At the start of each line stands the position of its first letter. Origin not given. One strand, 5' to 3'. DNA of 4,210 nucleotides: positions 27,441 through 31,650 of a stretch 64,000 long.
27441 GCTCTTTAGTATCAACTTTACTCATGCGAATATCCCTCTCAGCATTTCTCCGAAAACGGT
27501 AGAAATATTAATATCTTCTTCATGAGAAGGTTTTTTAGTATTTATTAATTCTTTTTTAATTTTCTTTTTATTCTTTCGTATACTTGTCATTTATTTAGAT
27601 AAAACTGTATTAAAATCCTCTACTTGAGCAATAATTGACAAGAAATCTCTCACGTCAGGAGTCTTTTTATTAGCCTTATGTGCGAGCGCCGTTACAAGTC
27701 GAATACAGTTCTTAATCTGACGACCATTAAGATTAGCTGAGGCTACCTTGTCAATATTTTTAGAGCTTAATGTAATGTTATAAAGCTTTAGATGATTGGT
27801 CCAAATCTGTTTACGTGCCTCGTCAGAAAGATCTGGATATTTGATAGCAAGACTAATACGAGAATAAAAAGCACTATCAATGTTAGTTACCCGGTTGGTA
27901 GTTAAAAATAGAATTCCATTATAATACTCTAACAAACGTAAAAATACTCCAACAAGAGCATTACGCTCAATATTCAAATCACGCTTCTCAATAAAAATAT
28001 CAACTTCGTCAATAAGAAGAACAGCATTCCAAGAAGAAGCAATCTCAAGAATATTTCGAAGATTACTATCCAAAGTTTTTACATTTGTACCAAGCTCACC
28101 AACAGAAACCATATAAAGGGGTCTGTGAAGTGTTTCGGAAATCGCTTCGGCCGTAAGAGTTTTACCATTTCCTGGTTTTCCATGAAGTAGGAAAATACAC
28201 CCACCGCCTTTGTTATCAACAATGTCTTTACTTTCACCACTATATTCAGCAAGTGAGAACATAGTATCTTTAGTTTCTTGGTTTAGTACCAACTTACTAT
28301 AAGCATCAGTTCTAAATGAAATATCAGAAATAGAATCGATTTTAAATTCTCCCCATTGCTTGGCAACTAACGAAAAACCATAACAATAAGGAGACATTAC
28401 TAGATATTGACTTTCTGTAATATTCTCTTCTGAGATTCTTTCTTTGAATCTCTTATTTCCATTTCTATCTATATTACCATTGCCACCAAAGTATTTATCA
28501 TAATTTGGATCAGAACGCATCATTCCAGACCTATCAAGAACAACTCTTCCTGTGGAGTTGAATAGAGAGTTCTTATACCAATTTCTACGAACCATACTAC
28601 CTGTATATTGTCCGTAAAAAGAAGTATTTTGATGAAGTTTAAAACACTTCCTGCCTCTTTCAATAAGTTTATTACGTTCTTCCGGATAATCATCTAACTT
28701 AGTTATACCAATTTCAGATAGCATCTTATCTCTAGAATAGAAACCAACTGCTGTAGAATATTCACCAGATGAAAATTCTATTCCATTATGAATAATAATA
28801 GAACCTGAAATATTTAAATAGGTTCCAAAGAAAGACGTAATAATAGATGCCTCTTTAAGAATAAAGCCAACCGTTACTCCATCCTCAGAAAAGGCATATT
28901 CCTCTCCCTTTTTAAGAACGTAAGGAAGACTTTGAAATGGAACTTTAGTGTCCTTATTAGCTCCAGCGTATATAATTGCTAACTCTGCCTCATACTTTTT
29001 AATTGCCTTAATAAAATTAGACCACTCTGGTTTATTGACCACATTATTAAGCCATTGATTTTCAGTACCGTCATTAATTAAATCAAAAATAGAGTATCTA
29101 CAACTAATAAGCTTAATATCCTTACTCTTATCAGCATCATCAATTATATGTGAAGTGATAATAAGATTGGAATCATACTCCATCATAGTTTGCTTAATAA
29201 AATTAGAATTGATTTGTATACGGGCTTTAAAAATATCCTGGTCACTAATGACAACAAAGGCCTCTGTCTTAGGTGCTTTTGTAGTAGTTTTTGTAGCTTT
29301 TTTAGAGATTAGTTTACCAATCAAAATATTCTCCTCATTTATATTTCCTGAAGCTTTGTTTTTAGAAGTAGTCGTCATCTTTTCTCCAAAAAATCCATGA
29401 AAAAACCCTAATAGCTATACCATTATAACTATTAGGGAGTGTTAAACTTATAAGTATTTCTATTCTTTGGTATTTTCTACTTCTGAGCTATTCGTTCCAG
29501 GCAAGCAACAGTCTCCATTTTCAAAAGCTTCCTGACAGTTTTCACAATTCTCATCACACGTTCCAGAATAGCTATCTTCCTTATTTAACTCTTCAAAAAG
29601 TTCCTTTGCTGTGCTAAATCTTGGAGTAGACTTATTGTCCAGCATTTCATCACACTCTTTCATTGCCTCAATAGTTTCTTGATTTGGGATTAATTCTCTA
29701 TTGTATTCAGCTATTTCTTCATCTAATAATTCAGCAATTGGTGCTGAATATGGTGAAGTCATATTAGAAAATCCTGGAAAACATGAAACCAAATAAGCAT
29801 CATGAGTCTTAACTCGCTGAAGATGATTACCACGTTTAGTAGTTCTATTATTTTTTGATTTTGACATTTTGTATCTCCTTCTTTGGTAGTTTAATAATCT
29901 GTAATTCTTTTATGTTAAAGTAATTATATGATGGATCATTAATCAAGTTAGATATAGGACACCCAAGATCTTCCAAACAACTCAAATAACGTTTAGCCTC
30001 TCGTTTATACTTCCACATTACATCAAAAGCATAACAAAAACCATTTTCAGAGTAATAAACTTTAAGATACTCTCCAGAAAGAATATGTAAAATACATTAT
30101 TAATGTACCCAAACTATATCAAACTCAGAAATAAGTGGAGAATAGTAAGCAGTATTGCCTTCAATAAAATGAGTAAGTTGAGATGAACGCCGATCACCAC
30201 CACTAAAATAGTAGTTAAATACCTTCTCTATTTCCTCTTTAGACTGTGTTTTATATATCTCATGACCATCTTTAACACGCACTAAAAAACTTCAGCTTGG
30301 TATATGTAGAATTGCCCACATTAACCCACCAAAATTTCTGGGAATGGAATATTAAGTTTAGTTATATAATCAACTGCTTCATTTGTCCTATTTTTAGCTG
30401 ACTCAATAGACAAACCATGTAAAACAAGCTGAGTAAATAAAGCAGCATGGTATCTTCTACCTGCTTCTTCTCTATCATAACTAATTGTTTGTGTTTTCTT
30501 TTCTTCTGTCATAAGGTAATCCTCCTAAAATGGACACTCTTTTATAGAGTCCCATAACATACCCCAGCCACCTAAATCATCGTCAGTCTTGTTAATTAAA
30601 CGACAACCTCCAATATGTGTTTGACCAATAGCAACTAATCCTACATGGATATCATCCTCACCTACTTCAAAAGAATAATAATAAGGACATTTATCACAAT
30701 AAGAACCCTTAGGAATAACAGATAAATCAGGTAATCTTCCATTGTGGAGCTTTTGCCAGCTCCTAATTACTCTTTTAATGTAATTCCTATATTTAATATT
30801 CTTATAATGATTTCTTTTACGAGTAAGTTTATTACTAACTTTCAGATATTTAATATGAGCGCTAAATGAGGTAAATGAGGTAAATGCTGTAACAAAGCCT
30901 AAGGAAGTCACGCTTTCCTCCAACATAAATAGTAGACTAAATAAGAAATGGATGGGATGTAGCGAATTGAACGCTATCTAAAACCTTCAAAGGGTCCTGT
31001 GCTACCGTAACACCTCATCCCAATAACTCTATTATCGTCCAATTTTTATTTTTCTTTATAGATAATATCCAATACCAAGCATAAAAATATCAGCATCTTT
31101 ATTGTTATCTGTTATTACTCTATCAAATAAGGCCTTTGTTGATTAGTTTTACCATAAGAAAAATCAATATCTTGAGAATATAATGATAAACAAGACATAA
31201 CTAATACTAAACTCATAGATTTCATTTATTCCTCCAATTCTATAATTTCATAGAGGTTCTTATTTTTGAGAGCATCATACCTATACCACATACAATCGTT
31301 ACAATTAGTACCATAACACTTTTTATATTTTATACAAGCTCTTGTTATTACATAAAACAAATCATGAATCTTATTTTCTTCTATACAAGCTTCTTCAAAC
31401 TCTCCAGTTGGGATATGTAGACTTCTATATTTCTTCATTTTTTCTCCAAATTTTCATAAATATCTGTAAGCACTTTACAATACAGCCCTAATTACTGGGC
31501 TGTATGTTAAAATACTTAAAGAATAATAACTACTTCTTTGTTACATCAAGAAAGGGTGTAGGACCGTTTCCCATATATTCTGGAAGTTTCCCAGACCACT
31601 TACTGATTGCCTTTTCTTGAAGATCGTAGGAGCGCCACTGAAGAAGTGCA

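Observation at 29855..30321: Decaying family copies: in-frame TGA at the conserved Gly codon and a start-proximal frameshift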

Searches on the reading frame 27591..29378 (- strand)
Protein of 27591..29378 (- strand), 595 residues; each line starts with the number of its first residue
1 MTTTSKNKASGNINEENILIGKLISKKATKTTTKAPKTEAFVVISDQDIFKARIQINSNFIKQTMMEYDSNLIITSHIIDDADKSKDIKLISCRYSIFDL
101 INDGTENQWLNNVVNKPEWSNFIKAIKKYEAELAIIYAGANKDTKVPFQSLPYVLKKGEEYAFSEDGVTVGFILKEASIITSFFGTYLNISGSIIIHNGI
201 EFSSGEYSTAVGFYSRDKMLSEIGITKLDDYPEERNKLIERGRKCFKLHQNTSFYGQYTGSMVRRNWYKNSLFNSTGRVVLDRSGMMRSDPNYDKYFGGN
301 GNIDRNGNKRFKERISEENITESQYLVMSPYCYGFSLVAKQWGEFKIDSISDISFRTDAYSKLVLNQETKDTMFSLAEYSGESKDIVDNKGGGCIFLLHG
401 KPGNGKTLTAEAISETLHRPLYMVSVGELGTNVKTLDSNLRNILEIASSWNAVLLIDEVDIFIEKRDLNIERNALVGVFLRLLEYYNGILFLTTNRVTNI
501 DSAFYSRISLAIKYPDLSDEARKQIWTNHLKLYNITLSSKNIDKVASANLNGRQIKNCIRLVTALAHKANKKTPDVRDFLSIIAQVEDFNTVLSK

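Call 8: search_dna_similar(query=window:27591-29378:-, collection=phages, mode=protein, max_rows=15)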
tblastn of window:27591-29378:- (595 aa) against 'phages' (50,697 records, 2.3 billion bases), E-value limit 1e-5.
Records with a match: 34; places in all: 35; records where one place covers at least 80% of the query: 0.
Best place of each record, by identity: <60% 34.
By first word of the organism name: Rhodobacter 10; Bacillus 7; Paenibacillus 4; Rhizobium 3; Bacteriophage 3; Acinetobacter 2; Acidianus 2; Acutalibacteraceae 1; Moraxella 1; Escherichia 1.
By host as written in the record: Rhodobacter capsulatus YW1 10; - 6; Bacillus subtilis 4; Bacillus subtilis subsp. subtilis 168 2; Acidianus sp. CHAS 2; Paenibacillus larvae 2; Paenibacillus larvae 2006 2; Rhizobium leguminosarum VF39SM 1; and 5 more.
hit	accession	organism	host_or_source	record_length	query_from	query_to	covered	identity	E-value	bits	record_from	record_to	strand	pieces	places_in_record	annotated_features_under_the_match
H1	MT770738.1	Rhizobium phage B1VFA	Rhizobium leguminosarum VF39SM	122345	111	566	77%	39.0%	8e-94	321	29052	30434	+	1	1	AAA family ATPase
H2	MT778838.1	Rhizobium phage V1VFA-S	-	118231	143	566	71%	39.9%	2e-91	314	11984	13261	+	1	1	AAA family ATPase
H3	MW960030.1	Rhizobium phage RHph_X66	R. phaseoli sv. phaseoli INC 2-5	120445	143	566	71%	39.2%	1e-86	300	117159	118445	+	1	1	ATPase domain-containing protein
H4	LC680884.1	Bacillus phage PBS1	Bacillus subtilis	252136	294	572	47%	35.0%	4e-41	166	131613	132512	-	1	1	hypothetical protein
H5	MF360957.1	Bacillus phage PBS1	Bacillus subtilis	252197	294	572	47%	35.0%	4e-41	166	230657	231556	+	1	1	276: ATP-dependent metalloprotease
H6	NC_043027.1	Bacillus phage PBS1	Bacillus subtilis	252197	294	572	47%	35.0%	4e-41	166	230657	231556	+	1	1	276: ATP-dependent protease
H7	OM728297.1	Bacillus phage vB_BsuM-Goe21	Bacillus subtilis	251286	294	572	47%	34.7%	4e-41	166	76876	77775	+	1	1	hypothetical protein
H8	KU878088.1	Bacillus phage AR9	Bacillus subtilis subsp. subtilis 168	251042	294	572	47%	34.7%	5e-41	166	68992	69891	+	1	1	AAA family ATPase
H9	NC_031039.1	Bacillus phage AR9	Bacillus subtilis subsp. subtilis 168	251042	294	572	47%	34.7%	5e-41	166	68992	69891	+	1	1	ATP-dependent protease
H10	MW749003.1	Bacillus phage vB_BspM_Internexus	Bacillus sp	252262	331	572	41%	37.1%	9e-40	162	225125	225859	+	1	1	putative AAA family ATPase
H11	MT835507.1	Bacteriophage sp.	human fecal samples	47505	387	562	30%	35.1%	4e-21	104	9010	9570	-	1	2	record has no annotation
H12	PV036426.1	Acutalibacteraceae phage NatCom_11578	Acutalibacteraceae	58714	304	516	36%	28.3%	7e-8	62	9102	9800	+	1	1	hypothetical protein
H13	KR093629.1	Moraxella phage Mcat5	Moraxella catarrhalis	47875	388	562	29%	32.4%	7e-12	75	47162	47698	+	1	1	hypothetical protein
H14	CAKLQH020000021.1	Acinetobacter phage MD-2021a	not known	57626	397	579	31%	27.5%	5e-7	59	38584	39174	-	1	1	ftsH: cell division protein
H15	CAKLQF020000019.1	Acinetobacter phage MD-2021a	not known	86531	397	579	31%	27.5%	5e-7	59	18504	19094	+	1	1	ftsH: cell division protein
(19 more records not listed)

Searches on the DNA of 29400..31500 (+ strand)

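Call 16: search_dna_similar(query=window:29400-31500:+, collection=phages, mode=distant, max_rows=10)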
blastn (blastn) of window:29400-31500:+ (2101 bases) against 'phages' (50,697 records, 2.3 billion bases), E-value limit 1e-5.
No match.

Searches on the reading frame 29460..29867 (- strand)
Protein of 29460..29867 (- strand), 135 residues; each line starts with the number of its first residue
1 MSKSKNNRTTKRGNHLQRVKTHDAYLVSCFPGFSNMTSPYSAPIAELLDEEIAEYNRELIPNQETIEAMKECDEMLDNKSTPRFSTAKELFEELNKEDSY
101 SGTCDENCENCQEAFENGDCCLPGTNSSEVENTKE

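Call 13: search_protein_families(library=pfam, proteins=[window:29460-29867:-], max_evalue=1)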
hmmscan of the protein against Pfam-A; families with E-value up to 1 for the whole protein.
window:29460-29867:- (135 aa): 0 families

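Call 14: search_protein_families(library=phrogs, proteins=[window:29460-29867:-], max_evalue=0.1)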
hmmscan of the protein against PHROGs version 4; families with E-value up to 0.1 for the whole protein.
window:29460-29867:- (135 aa): 0 families

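Call 17: find_encoding_contigs(protein=window:29460-29867:-, flank=3000, max_places=10)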
Protein window:29460-29867:- (135 aa): 24 contigs read that carry it; 2 places shown.
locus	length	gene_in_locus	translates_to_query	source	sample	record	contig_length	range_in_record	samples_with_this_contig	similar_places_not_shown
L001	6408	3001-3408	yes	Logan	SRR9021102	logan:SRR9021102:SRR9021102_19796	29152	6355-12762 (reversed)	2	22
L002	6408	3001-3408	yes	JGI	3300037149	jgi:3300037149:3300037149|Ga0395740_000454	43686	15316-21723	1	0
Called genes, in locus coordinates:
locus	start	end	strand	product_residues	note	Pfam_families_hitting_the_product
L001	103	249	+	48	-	-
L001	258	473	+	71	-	-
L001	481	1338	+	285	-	PF01145:Band_7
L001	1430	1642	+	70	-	-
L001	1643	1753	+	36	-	-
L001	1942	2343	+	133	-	-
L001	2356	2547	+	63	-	-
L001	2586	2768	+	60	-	-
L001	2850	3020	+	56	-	-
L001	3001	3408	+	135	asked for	-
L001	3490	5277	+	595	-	PF00004:AAA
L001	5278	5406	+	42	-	-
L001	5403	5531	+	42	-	-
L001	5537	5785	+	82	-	-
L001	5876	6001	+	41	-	-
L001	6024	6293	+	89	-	-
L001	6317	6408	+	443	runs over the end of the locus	PF09414:RNA_ligase (faint)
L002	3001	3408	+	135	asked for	-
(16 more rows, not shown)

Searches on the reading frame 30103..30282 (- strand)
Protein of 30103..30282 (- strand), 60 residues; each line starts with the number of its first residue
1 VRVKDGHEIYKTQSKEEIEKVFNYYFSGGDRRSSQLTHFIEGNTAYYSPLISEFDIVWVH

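Call 26: find_encoding_contigs(protein=P0011, flank=3000, max_places=10)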
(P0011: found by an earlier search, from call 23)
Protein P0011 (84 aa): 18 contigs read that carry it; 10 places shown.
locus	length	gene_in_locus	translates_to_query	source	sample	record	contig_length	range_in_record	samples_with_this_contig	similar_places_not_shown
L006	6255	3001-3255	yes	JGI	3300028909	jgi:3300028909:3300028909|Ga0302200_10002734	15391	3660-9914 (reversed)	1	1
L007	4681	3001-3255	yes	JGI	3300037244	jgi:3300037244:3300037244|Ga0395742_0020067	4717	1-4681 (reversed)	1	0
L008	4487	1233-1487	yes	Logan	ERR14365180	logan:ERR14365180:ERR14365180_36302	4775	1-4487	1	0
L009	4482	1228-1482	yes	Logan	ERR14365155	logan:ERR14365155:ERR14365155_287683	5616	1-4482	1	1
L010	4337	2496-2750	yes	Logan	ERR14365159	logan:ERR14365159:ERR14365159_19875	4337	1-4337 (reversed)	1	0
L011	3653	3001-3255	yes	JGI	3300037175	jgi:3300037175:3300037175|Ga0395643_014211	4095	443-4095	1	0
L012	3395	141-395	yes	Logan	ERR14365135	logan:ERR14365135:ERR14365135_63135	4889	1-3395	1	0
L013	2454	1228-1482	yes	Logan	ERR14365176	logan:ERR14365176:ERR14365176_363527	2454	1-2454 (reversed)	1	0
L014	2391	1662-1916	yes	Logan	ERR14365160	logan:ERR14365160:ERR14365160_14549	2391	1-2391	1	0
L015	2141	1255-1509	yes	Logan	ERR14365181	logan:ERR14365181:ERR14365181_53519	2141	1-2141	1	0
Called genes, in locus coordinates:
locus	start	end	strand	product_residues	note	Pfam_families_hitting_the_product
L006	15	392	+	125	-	-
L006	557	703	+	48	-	-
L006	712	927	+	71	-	-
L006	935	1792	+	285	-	PF01145:Band_7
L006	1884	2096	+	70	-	-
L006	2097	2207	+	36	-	-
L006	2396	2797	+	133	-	-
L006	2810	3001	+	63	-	-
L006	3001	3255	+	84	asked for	-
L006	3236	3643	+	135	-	-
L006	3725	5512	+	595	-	PF00004:AAA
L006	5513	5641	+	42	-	-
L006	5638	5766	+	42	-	-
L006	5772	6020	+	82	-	-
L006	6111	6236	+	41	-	-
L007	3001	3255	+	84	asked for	-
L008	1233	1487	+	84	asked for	-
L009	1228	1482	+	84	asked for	-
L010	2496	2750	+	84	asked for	-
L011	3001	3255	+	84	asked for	-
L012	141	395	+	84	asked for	-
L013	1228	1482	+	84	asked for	-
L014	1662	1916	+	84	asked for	-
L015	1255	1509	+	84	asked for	-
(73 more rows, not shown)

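Call 27: find_encoding_contigs(protein=P0005, flank=3000, max_places=10)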
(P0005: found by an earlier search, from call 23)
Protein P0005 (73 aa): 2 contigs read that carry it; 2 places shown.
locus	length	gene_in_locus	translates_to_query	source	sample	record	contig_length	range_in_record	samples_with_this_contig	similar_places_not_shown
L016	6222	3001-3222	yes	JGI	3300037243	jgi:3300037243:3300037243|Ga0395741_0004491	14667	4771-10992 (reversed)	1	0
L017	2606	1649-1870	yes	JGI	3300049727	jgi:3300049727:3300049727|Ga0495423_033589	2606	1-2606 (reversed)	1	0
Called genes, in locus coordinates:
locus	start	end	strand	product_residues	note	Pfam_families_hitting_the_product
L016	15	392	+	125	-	-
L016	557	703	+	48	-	-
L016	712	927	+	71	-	-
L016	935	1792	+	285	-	PF01145:Band_7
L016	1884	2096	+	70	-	-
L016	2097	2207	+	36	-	-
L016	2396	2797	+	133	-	-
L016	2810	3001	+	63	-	-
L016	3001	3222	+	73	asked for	-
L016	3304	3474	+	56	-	-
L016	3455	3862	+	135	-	-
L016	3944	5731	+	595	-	PF00004:AAA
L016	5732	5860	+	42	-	-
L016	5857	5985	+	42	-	-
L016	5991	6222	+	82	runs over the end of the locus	-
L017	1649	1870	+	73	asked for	-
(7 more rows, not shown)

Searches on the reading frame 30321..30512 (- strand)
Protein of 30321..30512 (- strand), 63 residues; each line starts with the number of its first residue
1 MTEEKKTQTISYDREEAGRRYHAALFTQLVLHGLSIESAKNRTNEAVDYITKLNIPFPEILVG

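Call 13: search_protein_families(library=pfam, proteins=[window:30321-30512:-], max_evalue=1)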
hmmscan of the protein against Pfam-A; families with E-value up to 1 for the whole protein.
window:30321-30512:- (63 aa): 0 families

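Call 14: search_protein_families(library=phrogs, proteins=[window:30321-30512:-], max_evalue=0.1)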
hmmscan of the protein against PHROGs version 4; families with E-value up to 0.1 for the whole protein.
window:30321-30512:- (63 aa): 0 families

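Call 18: find_encoding_contigs(protein=window:30321-30512:-, flank=3000, max_places=10)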
Protein window:30321-30512:- (63 aa): 24 contigs read that carry it; 3 places shown.
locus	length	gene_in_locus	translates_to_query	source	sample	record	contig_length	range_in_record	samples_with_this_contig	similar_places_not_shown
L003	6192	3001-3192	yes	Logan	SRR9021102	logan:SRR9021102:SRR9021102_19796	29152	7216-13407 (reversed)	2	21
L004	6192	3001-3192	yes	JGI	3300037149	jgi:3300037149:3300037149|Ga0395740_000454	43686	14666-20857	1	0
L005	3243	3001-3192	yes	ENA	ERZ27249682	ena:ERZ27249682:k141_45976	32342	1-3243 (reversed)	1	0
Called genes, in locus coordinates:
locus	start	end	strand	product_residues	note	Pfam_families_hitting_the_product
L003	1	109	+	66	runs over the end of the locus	-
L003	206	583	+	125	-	-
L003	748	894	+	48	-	-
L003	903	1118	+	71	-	-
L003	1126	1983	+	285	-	PF01145:Band_7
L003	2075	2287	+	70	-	-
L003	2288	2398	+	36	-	-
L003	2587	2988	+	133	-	-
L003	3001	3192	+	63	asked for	-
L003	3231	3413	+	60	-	-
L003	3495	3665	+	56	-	-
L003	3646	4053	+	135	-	-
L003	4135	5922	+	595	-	PF00004:AAA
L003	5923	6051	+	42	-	-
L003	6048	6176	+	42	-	-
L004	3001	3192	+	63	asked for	-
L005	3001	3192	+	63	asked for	-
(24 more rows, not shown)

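Call 23: list_cluster_members(proteins=[window:30103-30282:-, window:29851-30018:-, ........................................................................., L002:2766-3017:+, window:30321-30512:-, window:29460-29867:-])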
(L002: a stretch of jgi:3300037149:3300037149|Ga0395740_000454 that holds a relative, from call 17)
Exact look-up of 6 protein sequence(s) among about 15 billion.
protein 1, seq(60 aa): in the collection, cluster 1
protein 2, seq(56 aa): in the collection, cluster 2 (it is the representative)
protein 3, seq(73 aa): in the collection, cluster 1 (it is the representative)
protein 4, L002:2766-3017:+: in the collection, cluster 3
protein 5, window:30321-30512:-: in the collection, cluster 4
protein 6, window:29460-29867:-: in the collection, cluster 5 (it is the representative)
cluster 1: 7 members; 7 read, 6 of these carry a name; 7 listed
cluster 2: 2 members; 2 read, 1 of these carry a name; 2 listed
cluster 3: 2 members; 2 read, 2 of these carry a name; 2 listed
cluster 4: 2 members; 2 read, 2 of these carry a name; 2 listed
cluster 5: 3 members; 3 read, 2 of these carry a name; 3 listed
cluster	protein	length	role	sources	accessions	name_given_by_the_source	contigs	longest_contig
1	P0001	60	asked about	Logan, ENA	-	-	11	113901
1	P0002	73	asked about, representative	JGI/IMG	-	hypothetical protein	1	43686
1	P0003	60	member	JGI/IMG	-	hypothetical protein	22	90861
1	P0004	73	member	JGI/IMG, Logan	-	hypothetical protein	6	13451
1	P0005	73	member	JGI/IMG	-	hypothetical protein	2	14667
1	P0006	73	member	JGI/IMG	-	hypothetical protein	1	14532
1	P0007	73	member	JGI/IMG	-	hypothetical protein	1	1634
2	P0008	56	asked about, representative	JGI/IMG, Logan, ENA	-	hypothetical protein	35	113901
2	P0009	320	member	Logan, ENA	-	-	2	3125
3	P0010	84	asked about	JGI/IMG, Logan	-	hypothetical protein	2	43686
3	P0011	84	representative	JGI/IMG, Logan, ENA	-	hypothetical protein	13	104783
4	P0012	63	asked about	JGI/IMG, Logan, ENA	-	hypothetical protein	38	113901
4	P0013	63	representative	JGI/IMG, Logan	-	hypothetical protein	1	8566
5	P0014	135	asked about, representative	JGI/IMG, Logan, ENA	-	hypothetical protein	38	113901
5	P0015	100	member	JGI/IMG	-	hypothetical protein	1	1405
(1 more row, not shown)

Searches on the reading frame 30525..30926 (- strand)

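Call 13: search_protein_families(library=pfam, proteins=[window:30525-30926:-], max_evalue=1)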
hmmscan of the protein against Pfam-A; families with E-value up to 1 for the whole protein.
window:30525-30926:- (133 aa): 1 family
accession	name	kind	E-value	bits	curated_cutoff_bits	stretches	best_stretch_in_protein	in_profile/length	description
PF00825.24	Ribonuclease_P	-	0.022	15.2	22.3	1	47-72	57-85/109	Ribonuclease P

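Call 14: search_protein_families(library=phrogs, proteins=[window:30525-30926:-], max_evalue=0.1)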
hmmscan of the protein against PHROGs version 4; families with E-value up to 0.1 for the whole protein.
window:30525-30926:- (133 aa): 0 families

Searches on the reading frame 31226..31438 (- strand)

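Call 13: search_protein_families(library=pfam, proteins=[window:31226-31438:-], max_evalue=1)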
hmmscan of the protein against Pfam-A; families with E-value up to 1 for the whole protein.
window:31226-31438:- (70 aa): 0 families

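Call 14: search_protein_families(library=phrogs, proteins=[window:31226-31438:-], max_evalue=0.1)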
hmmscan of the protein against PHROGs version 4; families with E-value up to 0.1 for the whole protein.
window:31226-31438:- (70 aa): 1 family
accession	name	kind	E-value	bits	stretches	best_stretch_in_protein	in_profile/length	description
phrog_24605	-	unknown function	0.022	16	1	1-42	1-42/82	-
